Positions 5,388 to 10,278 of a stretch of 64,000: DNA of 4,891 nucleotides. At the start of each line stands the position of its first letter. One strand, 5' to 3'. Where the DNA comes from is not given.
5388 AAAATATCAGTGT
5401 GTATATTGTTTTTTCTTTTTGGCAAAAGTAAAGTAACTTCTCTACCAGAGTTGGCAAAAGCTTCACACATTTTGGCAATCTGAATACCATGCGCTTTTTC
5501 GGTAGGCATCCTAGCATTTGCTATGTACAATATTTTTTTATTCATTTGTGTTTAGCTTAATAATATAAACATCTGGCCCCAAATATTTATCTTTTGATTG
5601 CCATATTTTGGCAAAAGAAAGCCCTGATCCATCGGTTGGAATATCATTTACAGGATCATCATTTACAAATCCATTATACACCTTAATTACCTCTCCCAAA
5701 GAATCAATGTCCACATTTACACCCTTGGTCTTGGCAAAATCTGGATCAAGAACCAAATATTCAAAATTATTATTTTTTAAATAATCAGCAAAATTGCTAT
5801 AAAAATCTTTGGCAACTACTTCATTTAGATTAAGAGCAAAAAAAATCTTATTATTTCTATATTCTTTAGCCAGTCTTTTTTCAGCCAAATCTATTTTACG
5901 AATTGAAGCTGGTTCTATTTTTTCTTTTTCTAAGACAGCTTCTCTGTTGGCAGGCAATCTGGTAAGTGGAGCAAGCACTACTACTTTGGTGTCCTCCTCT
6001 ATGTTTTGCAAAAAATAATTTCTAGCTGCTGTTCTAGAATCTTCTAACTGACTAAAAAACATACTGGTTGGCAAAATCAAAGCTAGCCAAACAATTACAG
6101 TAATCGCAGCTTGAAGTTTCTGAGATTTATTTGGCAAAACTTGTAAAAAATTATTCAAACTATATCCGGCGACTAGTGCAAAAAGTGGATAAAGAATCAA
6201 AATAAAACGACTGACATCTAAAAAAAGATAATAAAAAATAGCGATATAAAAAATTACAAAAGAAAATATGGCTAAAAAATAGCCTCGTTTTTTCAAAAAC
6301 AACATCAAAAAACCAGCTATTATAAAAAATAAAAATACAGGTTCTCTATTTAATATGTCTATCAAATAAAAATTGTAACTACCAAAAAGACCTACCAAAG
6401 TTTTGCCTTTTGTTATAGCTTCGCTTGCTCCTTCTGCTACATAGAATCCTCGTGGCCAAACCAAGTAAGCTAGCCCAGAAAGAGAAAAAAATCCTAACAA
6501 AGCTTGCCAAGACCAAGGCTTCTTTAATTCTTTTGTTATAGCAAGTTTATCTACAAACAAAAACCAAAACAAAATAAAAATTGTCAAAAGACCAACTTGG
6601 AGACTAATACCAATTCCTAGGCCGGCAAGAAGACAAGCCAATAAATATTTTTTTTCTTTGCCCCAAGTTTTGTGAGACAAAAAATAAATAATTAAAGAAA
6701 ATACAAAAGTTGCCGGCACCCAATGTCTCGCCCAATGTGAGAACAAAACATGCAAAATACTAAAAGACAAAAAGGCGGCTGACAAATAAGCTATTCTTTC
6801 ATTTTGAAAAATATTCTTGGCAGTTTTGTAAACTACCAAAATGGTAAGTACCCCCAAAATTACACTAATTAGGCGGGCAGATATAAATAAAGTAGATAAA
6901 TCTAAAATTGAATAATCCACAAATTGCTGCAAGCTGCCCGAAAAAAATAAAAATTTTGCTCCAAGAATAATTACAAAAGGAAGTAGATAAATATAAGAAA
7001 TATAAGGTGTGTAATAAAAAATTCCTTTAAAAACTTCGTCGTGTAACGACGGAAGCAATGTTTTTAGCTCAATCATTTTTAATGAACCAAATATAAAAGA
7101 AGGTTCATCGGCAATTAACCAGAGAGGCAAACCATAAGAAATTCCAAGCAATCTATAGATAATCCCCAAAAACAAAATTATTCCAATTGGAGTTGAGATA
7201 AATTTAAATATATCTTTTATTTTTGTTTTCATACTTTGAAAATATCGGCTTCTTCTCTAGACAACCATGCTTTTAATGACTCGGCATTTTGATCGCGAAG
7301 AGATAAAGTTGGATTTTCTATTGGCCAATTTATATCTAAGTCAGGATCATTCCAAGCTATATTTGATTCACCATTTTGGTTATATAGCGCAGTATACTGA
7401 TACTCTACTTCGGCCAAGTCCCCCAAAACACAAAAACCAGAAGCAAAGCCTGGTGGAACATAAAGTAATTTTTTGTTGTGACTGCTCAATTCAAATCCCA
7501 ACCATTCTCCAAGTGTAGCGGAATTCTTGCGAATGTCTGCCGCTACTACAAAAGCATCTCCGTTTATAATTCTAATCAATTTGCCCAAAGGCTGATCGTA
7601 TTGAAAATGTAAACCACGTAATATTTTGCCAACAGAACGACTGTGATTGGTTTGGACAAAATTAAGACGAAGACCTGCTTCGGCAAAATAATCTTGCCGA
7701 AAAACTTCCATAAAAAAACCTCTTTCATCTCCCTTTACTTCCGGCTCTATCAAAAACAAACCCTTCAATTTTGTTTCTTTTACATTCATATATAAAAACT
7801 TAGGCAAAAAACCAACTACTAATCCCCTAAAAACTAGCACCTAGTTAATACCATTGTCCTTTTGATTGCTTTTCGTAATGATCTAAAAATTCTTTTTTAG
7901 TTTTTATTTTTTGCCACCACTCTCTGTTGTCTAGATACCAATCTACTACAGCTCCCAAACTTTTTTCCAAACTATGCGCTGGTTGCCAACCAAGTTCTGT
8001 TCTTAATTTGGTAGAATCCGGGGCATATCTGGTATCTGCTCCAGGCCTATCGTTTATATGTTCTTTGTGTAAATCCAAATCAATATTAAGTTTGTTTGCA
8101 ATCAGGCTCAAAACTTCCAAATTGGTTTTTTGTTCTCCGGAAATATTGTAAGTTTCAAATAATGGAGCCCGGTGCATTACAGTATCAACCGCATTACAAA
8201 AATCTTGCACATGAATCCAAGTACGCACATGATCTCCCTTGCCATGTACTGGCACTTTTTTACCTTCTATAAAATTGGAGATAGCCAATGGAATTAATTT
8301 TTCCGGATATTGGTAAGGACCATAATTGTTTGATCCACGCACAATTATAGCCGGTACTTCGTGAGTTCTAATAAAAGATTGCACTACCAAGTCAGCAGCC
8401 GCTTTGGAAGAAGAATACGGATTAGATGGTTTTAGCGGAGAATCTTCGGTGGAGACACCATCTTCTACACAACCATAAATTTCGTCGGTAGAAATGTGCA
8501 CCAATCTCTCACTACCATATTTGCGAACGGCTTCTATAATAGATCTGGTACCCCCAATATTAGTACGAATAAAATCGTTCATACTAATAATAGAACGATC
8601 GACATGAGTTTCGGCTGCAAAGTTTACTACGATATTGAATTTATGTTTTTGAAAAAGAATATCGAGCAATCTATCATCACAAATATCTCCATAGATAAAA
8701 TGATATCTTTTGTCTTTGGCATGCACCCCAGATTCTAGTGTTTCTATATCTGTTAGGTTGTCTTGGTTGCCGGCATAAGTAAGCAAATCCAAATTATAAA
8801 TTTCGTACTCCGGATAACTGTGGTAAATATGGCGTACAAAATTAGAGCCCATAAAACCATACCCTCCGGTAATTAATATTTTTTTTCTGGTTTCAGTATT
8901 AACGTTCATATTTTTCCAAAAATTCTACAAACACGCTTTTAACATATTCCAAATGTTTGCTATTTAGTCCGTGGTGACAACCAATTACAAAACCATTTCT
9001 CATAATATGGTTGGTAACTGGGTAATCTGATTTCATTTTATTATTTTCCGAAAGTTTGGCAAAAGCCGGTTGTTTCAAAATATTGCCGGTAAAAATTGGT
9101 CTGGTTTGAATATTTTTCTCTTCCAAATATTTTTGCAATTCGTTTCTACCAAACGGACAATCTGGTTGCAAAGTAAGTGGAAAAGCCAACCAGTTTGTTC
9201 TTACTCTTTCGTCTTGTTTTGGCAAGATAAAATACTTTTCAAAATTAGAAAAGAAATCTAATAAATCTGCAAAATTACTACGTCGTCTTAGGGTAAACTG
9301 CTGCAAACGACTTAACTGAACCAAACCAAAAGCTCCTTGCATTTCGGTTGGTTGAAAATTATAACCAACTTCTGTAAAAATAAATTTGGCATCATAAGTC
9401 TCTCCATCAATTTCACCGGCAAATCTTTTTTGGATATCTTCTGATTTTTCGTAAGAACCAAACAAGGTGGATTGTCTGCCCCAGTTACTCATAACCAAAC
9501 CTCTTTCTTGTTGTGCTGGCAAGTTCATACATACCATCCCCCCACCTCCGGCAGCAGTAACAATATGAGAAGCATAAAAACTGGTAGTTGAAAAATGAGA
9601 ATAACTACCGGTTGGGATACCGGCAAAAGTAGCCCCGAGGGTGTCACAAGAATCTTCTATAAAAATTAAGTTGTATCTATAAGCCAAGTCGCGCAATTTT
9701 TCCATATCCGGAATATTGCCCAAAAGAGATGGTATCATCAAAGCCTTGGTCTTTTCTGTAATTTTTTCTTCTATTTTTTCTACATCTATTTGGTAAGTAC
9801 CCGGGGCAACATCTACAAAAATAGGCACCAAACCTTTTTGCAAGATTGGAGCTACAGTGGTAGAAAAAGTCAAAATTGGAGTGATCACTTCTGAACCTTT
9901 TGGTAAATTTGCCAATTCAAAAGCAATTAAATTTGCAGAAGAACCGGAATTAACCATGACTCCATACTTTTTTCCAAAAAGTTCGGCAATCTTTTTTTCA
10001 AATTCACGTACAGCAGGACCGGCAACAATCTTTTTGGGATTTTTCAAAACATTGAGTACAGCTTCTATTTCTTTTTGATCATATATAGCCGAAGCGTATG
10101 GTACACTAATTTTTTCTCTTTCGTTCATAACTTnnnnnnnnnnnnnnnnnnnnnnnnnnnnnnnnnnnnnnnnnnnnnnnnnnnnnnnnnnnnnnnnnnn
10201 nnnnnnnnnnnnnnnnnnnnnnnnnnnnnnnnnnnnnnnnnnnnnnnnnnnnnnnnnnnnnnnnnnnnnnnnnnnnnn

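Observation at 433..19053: Five GT-C membrane transferases paired with three Dpm1-like GT2 synthases, including one GT2::GT-C fusion, possibly a surface-protein O-glycosylation machinery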

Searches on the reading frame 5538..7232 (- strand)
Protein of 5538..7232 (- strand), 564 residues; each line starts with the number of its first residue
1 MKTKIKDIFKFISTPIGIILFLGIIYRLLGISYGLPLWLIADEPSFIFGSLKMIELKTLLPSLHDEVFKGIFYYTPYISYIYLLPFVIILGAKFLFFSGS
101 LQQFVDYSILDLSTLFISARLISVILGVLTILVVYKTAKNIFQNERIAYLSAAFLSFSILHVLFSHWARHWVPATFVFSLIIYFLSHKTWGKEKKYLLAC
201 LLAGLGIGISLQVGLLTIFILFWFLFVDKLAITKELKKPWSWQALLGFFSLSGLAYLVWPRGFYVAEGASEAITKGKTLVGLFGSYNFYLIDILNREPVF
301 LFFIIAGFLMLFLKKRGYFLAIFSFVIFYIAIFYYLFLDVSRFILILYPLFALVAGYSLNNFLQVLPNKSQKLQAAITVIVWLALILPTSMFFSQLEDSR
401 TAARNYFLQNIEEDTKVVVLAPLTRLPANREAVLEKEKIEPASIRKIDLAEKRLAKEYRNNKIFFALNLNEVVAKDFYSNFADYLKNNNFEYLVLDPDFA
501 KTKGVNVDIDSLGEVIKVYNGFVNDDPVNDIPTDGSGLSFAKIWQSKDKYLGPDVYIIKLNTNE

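Call 6: search_protein_families(library=pfam, proteins=[window:5538-7232:-], max_evalue=0.01)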
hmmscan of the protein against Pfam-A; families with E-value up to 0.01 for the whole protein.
window:5538-7232:- (564 aa): 2 families
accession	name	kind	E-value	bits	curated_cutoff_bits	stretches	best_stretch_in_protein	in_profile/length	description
PF13231.12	PMT_2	-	7.4e-11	42.9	26.1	1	117-250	22-152/160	Dolichyl-phosphate-mannose-protein mannosyltransferase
PF02366.24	PMT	-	5.5e-05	23.3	22.7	1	117-258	83-227/245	Dolichyl-phosphate-mannose-protein mannosyltransferase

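Call 16: search_protein_families(library=ncbifam, proteins=[window:5538-7232:-], max_evalue=0.01)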
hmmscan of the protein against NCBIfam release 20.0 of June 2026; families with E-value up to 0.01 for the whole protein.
window:5538-7232:- (564 aa): 0 families

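Call 18: list_cluster_members(proteins=[P0001, window:5538-7232:-, window:12064-13458:-, window:17410-19053:-, window:30704-32464:-, window:36541-40329:-, window:11183-11965:-, window:15540-16250:-, window:2559-4451:-, window:55969-58101:+])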
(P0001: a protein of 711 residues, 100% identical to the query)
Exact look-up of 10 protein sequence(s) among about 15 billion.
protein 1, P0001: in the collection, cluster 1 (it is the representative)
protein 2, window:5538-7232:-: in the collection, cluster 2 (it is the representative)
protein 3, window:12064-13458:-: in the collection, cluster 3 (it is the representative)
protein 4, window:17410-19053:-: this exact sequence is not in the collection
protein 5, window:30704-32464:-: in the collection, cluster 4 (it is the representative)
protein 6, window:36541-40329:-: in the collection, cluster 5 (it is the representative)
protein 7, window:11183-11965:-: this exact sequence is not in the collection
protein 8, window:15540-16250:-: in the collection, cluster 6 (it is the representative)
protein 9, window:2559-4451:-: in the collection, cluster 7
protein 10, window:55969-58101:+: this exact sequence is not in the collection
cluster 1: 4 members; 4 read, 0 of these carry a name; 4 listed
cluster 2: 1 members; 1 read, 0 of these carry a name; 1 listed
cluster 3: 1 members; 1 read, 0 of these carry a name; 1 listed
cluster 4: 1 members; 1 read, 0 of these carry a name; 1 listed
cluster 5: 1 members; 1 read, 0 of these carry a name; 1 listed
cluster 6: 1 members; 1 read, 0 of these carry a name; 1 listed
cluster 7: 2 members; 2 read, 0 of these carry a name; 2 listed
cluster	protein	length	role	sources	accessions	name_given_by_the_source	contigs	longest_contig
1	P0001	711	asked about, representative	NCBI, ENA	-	-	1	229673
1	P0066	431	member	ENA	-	-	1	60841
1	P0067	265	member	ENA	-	-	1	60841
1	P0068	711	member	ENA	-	-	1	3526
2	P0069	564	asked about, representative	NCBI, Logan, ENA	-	-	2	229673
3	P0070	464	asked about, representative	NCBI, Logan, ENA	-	-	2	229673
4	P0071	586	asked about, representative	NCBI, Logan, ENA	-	-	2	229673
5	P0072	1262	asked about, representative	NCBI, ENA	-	-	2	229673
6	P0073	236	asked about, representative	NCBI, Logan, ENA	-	-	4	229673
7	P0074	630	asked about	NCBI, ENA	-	-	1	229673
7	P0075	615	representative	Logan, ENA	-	-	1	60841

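Call 21: search_solved_structures(query=window:5538-7232:-, max_evalue=1)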
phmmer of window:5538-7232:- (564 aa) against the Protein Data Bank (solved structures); distinct sequences matched with E-value up to 1: 0.

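Call 39: find_encoding_contigs(protein=window:5538-7232:-, flank=2000, max_places=4)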
Protein window:5538-7232:- (564 aa): 3 contigs read that carry it; 2 places shown.
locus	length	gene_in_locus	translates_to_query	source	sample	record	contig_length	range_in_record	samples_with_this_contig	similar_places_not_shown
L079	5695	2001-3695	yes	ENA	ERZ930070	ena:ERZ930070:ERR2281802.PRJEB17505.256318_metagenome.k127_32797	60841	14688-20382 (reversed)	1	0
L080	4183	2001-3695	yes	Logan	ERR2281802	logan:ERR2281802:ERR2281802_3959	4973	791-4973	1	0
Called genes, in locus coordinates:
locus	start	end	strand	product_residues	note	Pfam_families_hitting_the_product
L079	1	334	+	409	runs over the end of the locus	PF01053:Cys_Met_Meta_PP (weak), PF00155:Aminotran_1_2, PF01041:DegT_DnrJ_EryC1, PF01212:Beta_elim_lyase (weak)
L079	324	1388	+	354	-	PF01073:3Beta_HSD, PF01370:Epimerase, PF02719:Polysacc_synt_2, PF04321:RmlD_sub_bind, PF16363:GDP_Man_Dehyd, PF07993:NAD_binding_4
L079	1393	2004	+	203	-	PF00908:dTDP_sugar_isom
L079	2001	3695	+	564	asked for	PF13231:PMT_2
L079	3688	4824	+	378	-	PF00534:Glycos_transf_1, PF13692:Glyco_trans_1_4, PF13524:Glyco_trans_1_2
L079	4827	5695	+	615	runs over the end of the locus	PF12481:DUF3700 (weak), PF13522:GATase_6, PF13537:GATase_7, PF00733:Asn_synthase, PF06508:QueC (faint)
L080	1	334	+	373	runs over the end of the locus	?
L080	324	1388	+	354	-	PF01073:3Beta_HSD, PF01370:Epimerase, PF02719:Polysacc_synt_2, PF04321:RmlD_sub_bind, PF16363:GDP_Man_Dehyd, PF07993:NAD_binding_4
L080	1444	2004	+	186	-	PF00908:dTDP_sugar_isom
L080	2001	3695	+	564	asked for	PF13231:PMT_2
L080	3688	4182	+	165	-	?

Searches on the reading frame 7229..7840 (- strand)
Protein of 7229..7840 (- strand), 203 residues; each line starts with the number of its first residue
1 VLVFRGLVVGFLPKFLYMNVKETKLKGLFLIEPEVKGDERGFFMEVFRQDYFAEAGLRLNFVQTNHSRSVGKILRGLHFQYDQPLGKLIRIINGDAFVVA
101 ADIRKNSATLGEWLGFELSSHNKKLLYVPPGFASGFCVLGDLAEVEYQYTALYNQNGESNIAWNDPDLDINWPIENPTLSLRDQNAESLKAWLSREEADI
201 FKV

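Call 6: search_protein_families(library=pfam, proteins=[window:7229-7840:-], max_evalue=0.01)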
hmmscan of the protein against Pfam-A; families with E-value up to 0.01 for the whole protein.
window:7229-7840:- (203 aa): 1 family
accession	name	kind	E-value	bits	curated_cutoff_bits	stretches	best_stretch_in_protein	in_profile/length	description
PF00908.23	dTDP_sugar_isom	-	2e-58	197.2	27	1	22-190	1-167/168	dTDP-4-dehydrorhamnose 3,5-epimerase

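Call 48: search_protein_families(library=ncbifam, proteins=[window:7229-7840:-], max_evalue=1e-10)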
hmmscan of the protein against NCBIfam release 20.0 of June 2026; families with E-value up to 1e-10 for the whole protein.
window:7229-7840:- (203 aa): 1 family
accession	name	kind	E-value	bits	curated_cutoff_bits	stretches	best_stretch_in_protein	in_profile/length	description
TIGR01221.1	rmlC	equivalog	1.1e-61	207.7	155.75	1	19-190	1-173/176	dTDP-4-dehydrorhamnose 3,5-epimerase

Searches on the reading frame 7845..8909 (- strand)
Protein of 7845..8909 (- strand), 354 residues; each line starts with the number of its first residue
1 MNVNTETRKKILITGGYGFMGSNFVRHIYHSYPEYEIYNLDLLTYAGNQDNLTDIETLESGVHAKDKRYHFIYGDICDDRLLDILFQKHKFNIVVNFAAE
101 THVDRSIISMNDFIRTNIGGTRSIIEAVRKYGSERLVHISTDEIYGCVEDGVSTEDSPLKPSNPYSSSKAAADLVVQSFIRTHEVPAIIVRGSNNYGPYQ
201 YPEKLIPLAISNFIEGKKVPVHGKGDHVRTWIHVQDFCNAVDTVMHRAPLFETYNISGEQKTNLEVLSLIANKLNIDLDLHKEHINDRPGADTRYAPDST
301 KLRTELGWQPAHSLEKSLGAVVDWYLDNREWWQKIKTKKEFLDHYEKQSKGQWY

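Call 6: search_protein_families(library=pfam, proteins=[window:7845-8909:-], max_evalue=0.01)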
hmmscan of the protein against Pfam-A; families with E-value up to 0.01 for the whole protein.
window:7845-8909:- (354 aa): 6 families
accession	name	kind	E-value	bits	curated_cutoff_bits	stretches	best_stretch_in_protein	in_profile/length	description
PF16363.11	GDP_Man_Dehyd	-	7.6e-67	226.6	27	1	12-316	1-327/332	GDP-mannose 4,6 dehydratase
PF01370.27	Epimerase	-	1.7e-58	198.3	20.9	1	11-256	1-239/240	NAD dependent epimerase/dehydratase family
PF02719.21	Polysacc_synt_2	-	2.4e-17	63.5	20.2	1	11-238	1-210/293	Polysaccharide biosynthesis protein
PF07993.18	NAD_binding_4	-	2.8e-15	56.6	20.1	1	13-193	1-205/258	Male sterility protein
PF04321.23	RmlD_sub_bind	-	5.4e-15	55.7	27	1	10-274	2-231/287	RmlD substrate binding domain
PF01073.25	3Beta_HSD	-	8.7e-15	54.9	22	1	12-236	1-220/280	3-beta hydroxysteroid dehydrogenase/isomerase family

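Call 48: search_protein_families(library=ncbifam, proteins=[window:7845-8909:-], max_evalue=1e-10)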
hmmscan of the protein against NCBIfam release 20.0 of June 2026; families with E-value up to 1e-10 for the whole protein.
window:7845-8909:- (354 aa): 16 families
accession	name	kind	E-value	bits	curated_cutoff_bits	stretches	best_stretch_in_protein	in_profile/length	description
TIGR01181.1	dTDP_gluc_dehyt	equivalog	3e-117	391.3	365.1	1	10-335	1-321/321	dTDP-glucose 4,6-dehydratase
NF007490.0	PRK10084.1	subfamily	5.7e-88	295.3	649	1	10-338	2-347/361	dTDP-glucose 4,6-dehydratase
NF007582.0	PRK10217.1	equivalog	2.3e-79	267.1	698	1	9-336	2-342/355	dTDP-glucose 4,6-dehydratase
TIGR04180.1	EDH_00030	hypoth_equivalog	1.8e-37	129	475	1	11-312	1-296/297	NAD-dependent 4,6-dehydratase LegB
TIGR01179.1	galE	equivalog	5.8e-33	114.1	262.3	1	10-327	1-327/332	UDP-glucose 4-epimerase GalE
TIGR02622.1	CDP_4_6_dhtase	equivalog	3e-30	105.5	278.45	1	8-328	4-333/352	CDP-glucose 4,6-dehydratase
TIGR01472.1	gmd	equivalog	1.8e-18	66.8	415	1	10-288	2-282/342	GDP-mannose 4,6-dehydratase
NF011728.1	PRK15181.1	equivalog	3.8e-18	65.6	760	1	8-329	15-341/348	Vi polysaccharide biosynthesis UDP-N-acetylglucosaminuronic acid C-4 epimerase TviC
NF007956.0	PRK10675.1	subfamily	1.6e-16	60.4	394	1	10-324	2-328/338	UDP-glucose 4-epimerase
TIGR02197.1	heptose_epim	equivalog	8.5e-16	58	274.6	1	11-326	1-314/316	ADP-glyceromanno-heptose 6-epimerase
TIGR01214.1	rmlD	equivalog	1.6e-13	50.4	224.05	1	10-199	1-154/285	dTDP-4-dehydrorhamnose reductase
NF047922.1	GDPFucSynFcl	equivalog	2.1e-13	50.4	500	1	110-330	74-306/308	GDP-L-fucose synthase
NF043036.1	ErythonDh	equivalog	2.2e-13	50.1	325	1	10-189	2-173/321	D-erythronate dehydrogenase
TIGR03466.1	HpnA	hypoth_equivalog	3.8e-13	49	367.65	1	10-200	2-175/327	hopanoid-associated sugar epimerase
TIGR03589.1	PseB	equivalog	5.9e-12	45.2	407.75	1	8-144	4-128/324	UDP-N-acetylglucosamine 4,6-dehydratase (inverting)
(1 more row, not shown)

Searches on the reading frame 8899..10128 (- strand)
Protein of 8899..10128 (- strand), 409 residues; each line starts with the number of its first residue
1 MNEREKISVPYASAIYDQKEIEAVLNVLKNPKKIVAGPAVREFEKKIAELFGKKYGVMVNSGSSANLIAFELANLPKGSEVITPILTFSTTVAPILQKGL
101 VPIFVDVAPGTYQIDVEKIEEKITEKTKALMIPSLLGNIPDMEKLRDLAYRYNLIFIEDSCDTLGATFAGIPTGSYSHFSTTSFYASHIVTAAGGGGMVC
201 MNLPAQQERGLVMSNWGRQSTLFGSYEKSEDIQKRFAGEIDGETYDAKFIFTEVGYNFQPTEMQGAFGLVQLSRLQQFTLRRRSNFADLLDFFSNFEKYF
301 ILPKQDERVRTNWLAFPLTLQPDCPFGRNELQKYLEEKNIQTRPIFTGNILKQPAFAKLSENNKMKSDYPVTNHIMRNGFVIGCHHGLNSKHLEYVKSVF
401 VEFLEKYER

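Call 6: search_protein_families(library=pfam, proteins=[window:8899-10128:-], max_evalue=0.01)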
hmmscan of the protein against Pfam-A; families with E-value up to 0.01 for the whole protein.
window:8899-10128:- (409 aa): 5 families
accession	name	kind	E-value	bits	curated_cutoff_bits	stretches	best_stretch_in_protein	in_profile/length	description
PF01041.23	DegT_DnrJ_EryC1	-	3e-82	277.2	19.8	1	17-397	4-356/360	DegT/DnrJ/EryC1/StrS aminotransferase family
PF00155.27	Aminotran_1_2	-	4.6e-10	39.7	19.7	1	41-159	45-185/361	Aminotransferase class I and II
PF01212.27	Beta_elim_lyase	-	3.5e-07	30.3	27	1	38-128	32-123/288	Beta-eliminating lyase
PF01053.26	Cys_Met_Meta_PP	-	2e-06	27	27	1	36-168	50-182/381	Cys/Met metabolism PLP-dependent enzyme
PF00266.25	Aminotran_5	-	0.00033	20.2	21.5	1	39-164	44-180/371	Aminotransferase class-V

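Call 48: search_protein_families(library=ncbifam, proteins=[window:8899-10128:-], max_evalue=1e-10)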
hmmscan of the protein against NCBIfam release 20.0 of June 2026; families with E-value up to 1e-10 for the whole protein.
window:8899-10128:- (409 aa): 7 families
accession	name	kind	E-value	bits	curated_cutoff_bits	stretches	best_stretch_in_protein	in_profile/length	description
NF011936.0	PRK15407.1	equivalog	1.4e-103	346.9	423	1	5-406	33-438/440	lipopolysaccharide biosynthesis protein RfbH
TIGR03588.1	PseC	equivalog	1.1e-52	179.3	423.5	1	9-400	2-376/380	UDP-4-amino-4,6-dideoxy-N-acetyl-beta-L-altrosamine transaminase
TIGR04181.1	NHT_00031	hypoth_equivalog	5.8e-49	166.9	420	2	18-212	10-219/359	LegC family aminotransferase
NF008687.0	PRK11706.1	equivalog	1.5e-39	135.9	375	1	9-343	2-317/375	dTDP-4-amino-4,6-dideoxygalactose transaminase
NF008658.2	PRK11658.1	equivalog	5.6e-33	114.1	631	1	10-343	6-321/379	UDP-4-amino-4-deoxy-L-arabinose aminotransferase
TIGR02379.1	ECA_wecE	subfamily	3.9e-31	108.2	434.85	1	9-340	2-315/376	dTDP-4-amino-4,6-dideoxy-D-glucose transaminase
TIGR04427.1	PLP_DesI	equivalog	1.3e-30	106.8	650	1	25-219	38-230/390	dTDP-4-dehydro-6-deoxyglucose aminotransferase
